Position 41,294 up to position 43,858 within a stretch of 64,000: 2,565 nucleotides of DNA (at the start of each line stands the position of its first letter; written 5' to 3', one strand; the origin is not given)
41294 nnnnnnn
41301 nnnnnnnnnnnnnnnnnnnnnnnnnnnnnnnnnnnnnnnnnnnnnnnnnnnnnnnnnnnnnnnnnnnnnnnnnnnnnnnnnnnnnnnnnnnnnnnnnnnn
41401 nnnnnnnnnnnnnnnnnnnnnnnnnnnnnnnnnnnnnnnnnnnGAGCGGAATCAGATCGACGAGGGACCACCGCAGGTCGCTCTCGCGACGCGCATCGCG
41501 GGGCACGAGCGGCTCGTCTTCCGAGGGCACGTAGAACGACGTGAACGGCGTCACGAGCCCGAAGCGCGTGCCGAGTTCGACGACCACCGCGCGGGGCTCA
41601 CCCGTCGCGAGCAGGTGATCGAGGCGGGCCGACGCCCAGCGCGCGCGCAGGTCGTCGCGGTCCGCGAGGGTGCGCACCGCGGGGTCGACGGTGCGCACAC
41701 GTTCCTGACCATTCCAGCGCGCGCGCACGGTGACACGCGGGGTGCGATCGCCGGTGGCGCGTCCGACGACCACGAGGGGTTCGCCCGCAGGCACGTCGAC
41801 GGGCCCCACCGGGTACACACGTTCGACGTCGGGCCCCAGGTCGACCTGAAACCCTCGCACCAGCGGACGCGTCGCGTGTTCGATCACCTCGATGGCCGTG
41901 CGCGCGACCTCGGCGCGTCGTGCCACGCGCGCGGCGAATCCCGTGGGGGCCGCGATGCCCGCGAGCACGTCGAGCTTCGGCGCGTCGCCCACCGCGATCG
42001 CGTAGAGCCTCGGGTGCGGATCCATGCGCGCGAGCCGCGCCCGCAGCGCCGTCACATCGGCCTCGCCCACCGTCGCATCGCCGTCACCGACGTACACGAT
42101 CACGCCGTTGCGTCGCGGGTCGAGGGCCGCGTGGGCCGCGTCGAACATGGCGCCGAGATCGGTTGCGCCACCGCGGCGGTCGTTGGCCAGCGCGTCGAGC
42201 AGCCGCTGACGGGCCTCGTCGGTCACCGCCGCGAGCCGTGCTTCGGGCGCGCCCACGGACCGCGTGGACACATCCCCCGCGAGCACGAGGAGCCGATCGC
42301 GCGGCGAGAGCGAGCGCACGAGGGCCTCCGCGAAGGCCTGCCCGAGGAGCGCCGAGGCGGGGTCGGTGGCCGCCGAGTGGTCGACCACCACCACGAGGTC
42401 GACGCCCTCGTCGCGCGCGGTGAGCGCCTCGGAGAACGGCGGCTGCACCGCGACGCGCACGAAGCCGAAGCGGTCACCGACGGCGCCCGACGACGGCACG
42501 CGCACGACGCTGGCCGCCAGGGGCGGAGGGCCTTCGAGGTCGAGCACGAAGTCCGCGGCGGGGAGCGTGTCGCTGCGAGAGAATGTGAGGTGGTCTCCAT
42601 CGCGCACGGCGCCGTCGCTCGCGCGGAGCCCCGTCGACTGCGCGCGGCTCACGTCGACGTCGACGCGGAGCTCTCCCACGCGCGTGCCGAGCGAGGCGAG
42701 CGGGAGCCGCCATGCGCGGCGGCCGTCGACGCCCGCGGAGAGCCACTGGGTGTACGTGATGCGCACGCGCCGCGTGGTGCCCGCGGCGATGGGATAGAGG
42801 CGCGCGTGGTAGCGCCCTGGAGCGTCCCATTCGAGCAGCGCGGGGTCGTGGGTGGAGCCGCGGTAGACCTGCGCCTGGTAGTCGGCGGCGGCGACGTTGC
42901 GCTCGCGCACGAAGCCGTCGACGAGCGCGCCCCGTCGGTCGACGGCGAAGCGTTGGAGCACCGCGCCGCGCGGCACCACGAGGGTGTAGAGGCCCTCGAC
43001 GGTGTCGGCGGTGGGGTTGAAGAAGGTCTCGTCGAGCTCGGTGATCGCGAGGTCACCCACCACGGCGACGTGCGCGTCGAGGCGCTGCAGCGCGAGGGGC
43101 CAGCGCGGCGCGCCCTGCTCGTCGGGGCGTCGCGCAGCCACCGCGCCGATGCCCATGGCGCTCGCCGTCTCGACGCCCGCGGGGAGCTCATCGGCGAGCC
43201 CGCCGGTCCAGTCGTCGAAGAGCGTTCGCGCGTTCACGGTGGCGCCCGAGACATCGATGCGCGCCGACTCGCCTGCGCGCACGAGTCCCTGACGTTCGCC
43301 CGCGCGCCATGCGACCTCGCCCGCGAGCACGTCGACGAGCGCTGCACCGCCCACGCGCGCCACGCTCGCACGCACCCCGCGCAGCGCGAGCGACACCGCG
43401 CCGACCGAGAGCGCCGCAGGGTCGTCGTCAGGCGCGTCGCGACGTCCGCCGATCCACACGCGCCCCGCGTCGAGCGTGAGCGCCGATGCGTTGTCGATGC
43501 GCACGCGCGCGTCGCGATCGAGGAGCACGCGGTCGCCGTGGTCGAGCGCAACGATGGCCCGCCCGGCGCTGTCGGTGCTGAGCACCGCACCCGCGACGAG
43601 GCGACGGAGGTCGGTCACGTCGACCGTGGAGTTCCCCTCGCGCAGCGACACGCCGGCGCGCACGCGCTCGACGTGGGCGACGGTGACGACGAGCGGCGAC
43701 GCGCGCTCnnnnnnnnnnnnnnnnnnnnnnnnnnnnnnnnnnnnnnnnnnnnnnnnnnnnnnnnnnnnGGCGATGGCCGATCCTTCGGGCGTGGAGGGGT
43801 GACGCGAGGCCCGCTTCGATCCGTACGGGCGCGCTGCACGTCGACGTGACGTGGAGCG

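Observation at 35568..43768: Two tandem, translationally coupled giant FecR/VIT/VWA/TPR secreted paralogs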

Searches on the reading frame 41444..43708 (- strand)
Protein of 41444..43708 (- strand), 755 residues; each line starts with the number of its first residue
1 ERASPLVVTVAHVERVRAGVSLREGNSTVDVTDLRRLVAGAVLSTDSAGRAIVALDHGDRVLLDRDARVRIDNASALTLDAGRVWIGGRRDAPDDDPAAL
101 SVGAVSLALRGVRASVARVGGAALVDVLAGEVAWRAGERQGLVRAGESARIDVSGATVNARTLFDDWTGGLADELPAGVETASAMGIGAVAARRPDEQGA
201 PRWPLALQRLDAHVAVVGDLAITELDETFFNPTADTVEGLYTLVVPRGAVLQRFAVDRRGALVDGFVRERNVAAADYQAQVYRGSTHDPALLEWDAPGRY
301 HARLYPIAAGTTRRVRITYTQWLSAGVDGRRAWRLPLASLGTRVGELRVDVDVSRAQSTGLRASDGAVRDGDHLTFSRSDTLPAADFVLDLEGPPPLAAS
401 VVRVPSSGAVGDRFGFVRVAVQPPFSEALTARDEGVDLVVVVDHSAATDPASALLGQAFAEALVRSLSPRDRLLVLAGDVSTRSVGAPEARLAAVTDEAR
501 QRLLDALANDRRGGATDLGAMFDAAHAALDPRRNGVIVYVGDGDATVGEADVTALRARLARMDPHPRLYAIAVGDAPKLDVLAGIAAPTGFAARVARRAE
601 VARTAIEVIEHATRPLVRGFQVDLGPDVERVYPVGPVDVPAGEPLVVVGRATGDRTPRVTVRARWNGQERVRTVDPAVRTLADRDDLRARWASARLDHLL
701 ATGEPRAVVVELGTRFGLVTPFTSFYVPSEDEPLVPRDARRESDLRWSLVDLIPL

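Call 40: search_solved_structures(query=A1, max_evalue=0.1)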
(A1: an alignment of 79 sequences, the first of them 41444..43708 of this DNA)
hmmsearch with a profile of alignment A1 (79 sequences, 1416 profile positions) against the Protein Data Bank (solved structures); distinct sequences matched with E-value up to 0.1: 49.
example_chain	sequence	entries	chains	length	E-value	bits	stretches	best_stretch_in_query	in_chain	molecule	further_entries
9c4f_I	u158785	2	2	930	3.1e-30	108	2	454-814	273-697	Inter-alpha-trypsin inhibitor heavy chain H4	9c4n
6fpy_A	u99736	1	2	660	2.3e-19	72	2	455-748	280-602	Inter-alpha-trypsin inhibitor heavy chain H1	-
6fpz_A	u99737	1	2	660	5.7e-18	67.3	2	510-748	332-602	Inter-alpha-trypsin inhibitor heavy chain H1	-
8bu0_A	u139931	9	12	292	1.5e-09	39.4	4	1157-1255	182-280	Consensus tetratricopeptide repeat protein | Crystal structure of an 8-repeat consensus TPR superhelix with Zinc. | Monomer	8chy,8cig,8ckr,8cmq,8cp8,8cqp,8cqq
9qhb_A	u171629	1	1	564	2.1e-08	35.6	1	1157-1253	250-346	Engineered tetratricopeptide repeat protein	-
11jf_P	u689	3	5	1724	7.8e-08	33.7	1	226-335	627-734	Protein mono-ADP-ribosyltransferase PARP4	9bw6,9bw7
5i9h_A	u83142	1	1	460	1.7e-07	32.6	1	1118-1249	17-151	pentatricopeptide repeat protein dPPR-U8G2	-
5i9f_A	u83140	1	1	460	3e-07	31.8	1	1118-1249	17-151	pentatricopeptide repeat protein dPPR-U10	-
5i9g_C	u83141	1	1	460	1.2e-06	29.8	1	1118-1249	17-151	pentatricopeptide repeat protein dPPR-U8C2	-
5i9d_A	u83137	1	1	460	1.3e-06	29.7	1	1118-1249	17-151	pentatricopeptide repeat protein dPPR-U8A2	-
9qhc_A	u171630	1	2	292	2.2e-06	29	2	1107-1253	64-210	Engineered tetratricopeptide repeat protein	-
3asg_A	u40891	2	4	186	6.9e-06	27.3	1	1095-1249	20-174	MamA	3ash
1na0_A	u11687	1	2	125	1.5e-05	26.2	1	1156-1255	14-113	designed protein CTPR3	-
3as4_A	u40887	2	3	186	2.5e-05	25.4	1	1095-1249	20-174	MamA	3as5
3asd_A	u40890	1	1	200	2.9e-05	25.2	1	1095-1250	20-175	MamA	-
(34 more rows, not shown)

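Call 47: predict_structure(alignment_id=A1)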
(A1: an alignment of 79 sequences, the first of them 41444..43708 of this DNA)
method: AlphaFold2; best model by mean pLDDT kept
length: 755 residues; sequences in the alignment: 79
mean_pLDDT: 90.8   pTM: 0.90
mean pLDDT of the five models: 90.8, 90.2, 89.2, 89.1, 89.0
residues with pLDDT >= 90: 587; 70-90: 123; 50-70: 22; < 50: 23
segments of 3 or more residues with pLDDT < 50: 176-182, 739-748, 751-755
pLDDT, mean of each block of 10 residues (from residue 1): 84 94 95 95 95 93 96 97 89 77 95 94 95 96 96 96 85 55 70 88 92 97 98 95 93 94 95 95 91 94 96 97 94 91 93 95 96 96 93 95 82 87 94 91 90 93 92 93 91 93 92 92 96 93 93 93 93 92 92 90 91 93 95 94 95 88 95 95 93 94 93 94 95 63 45 47
secondary structure, 60 per line:
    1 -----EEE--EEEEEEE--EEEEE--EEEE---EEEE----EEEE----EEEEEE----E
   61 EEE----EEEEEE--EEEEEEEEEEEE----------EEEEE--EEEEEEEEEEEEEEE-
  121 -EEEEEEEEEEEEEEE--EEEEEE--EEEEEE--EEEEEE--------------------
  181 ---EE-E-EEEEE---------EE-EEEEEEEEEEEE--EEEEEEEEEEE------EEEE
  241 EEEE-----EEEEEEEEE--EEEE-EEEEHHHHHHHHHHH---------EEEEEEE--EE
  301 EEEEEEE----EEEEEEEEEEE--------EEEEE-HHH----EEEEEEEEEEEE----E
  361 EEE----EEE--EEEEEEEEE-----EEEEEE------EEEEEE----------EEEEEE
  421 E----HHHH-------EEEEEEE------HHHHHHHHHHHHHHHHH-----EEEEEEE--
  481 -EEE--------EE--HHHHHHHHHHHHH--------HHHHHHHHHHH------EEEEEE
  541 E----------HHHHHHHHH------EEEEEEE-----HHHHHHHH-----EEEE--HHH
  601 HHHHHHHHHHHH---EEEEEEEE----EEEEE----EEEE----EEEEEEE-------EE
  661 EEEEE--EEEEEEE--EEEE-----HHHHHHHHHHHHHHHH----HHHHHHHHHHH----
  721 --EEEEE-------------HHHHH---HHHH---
elements in order (helices of 4 or more, strands of 3 or more residues): E6-8 E11-17 E20-24 E27-30 E34-37 E42-45 E50-55 E60-63 E68-73 E76-87 E98-102 E105-119 E122-136 E139-144 E147-152 E155-160 E189-193 E206-217 E220-230 E237-244 E250-258 E261-264 E266-269 H270-280 E290-296 E299-307 E312-322 E331-335 E344-355 E360-363 E368-370 E373-381 E387-392 E399-404 E415-421 H426-429 E437-443 H450-466 E472-478 E482-484 H497-509 H518-528 E535-541 H552-560 E567-573 H579-586 E592-595 H598-612 E616-623 E628-632 E637-640 E645-651 E659-665 E668-674 E677-680 H686-701 H706-716 E723-727 H741-745 H749-752

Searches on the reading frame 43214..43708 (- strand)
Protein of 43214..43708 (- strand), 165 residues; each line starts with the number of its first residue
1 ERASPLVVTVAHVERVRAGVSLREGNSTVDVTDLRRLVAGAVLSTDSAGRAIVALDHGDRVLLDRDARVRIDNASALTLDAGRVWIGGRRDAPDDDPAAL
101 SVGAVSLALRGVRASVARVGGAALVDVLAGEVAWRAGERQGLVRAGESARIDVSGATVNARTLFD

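Call 69: search_solved_structures(query=A3, max_evalue=10)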
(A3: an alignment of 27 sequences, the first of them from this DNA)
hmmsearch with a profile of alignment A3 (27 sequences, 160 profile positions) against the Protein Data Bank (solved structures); distinct sequences matched with E-value up to 10: 3.
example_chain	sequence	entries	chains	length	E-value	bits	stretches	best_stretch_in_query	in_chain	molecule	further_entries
6ovk_R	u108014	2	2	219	0.00089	22.3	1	51-134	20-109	Siderophore-interacting protein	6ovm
3myx_A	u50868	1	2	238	0.13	15.3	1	106-159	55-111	uncharacterized protein PSPTO_0244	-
8eaw_a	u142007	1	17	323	1.2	12.2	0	90-133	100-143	Capsid protein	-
